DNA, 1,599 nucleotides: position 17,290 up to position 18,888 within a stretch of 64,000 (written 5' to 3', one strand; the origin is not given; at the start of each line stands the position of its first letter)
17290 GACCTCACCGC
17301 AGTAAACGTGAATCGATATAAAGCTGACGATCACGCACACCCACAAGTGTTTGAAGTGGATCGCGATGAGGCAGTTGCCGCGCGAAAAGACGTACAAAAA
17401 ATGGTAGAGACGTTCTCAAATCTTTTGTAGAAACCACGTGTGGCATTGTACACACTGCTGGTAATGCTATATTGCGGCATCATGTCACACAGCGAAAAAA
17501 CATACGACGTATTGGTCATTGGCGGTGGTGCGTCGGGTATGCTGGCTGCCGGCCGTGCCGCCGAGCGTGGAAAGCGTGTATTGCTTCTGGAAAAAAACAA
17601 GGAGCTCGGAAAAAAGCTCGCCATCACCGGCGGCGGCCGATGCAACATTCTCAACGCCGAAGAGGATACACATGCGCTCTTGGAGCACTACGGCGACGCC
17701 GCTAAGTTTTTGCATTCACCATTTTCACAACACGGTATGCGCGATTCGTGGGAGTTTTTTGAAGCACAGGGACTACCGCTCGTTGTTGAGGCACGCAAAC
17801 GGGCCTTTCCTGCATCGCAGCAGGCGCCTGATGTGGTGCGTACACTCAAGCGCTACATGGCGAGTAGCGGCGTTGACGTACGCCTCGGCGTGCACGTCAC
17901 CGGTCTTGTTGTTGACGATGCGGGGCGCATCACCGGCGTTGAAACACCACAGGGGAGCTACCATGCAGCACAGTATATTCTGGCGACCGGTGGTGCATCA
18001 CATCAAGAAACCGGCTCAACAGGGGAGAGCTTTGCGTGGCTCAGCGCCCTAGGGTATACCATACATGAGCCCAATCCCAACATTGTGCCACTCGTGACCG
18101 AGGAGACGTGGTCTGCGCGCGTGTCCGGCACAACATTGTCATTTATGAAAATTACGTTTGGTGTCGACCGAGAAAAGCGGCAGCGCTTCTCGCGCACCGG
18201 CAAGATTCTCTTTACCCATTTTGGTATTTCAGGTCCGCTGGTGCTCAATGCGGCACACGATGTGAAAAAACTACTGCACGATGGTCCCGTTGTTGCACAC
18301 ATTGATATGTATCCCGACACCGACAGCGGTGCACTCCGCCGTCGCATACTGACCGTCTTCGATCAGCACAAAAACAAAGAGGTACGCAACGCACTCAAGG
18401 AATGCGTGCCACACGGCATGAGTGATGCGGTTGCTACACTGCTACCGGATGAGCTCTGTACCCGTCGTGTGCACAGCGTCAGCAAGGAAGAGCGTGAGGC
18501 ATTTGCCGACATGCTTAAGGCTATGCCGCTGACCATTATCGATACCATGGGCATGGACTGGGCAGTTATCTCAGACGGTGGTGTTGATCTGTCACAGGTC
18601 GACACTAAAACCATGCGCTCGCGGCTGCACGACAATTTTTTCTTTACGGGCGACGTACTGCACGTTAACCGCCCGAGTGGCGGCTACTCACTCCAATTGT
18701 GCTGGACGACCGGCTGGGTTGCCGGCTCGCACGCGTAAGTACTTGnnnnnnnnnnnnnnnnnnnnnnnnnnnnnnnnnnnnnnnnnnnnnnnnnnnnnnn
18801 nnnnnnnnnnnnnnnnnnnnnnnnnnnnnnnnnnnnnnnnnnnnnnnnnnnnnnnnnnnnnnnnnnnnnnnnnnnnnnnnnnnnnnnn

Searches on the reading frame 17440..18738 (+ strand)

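Call 15: search_protein_families(library=ncbifam, proteins=[window:17440-18738:+], max_evalue=0.00001)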
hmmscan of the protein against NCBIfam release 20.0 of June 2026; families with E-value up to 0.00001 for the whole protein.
window:17440-18738:+ (432 aa): 35 families (the best 25 are shown)
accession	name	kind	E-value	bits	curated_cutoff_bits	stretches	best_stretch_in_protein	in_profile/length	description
TIGR00275.1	TIGR00275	subfamily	1.6e-108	363.1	183.8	1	24-430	1-401/401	aminoacetone oxidase family FAD-binding enzyme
TIGR03862.1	flavo_PP4765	subfamily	1.9e-30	106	242.65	1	46-430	3-369/376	TIGR03862 family flavoprotein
NF006130.0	PRK08274.1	equivalog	2.5e-11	43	369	1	19-55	3-39/467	FAD-dependent tricarballylate dehydrogenase TcuA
NF009476.0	PRK12839.1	equivalog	4.2e-11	41.7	940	1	18-65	5-52/572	FAD-dependent oxidoreductase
TIGR01813.1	flavo_cyto_c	subfamily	5.3e-11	41.9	285.45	0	23-69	1-48/444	flavocytochrome c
NF005882.1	PRK07843.1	equivalog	1e-10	40.7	788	1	21-93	1-73/547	3-oxosteroid 1-dehydrogenase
NF005508.0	PRK07121.1-1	equivalog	1.5e-10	40.2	537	0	20-65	19-64/497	FAD-binding protein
TIGR03997.1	mycofact_OYE_2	equivalog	7.3e-10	37.9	793.15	1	17-62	375-420/645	mycofactocin system FadH/OYE family oxidoreductase 2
NF004789.0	PRK06134.1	subfamily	1.5e-09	37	747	1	16-65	7-56/581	FAD-dependent oxidoreductase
NF053676.1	4oxCHCAChcC1Cy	equivalog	2.6e-09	36.1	1000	1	21-70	1-50/528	4-oxocyclohexanecarboxylate 2-dehydrogenase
NF009477.0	PRK12843.1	equivalog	5.3e-09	35.1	758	1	17-93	12-88/578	FAD-dependent oxidoreductase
NF009478.0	PRK12844.1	equivalog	5.3e-09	34.9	789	1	18-67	5-54/559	3-ketosteroid-delta-1-dehydrogenase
TIGR02032.1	GG-red-SF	subfamily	8.4e-09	35.5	158.8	1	22-187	1-149/297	geranylgeranyl reductase family protein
NF009473.0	PRK12835.1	subfamily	1.2e-08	33.9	837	1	16-66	6-56/585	FAD-binding protein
NF053677.1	Desat2ChcC2Cyan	equivalog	1.2e-08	33.8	900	1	22-66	1-45/558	4-oxocyclohex-2-ene-1-carboxylate 5-dehydrogenase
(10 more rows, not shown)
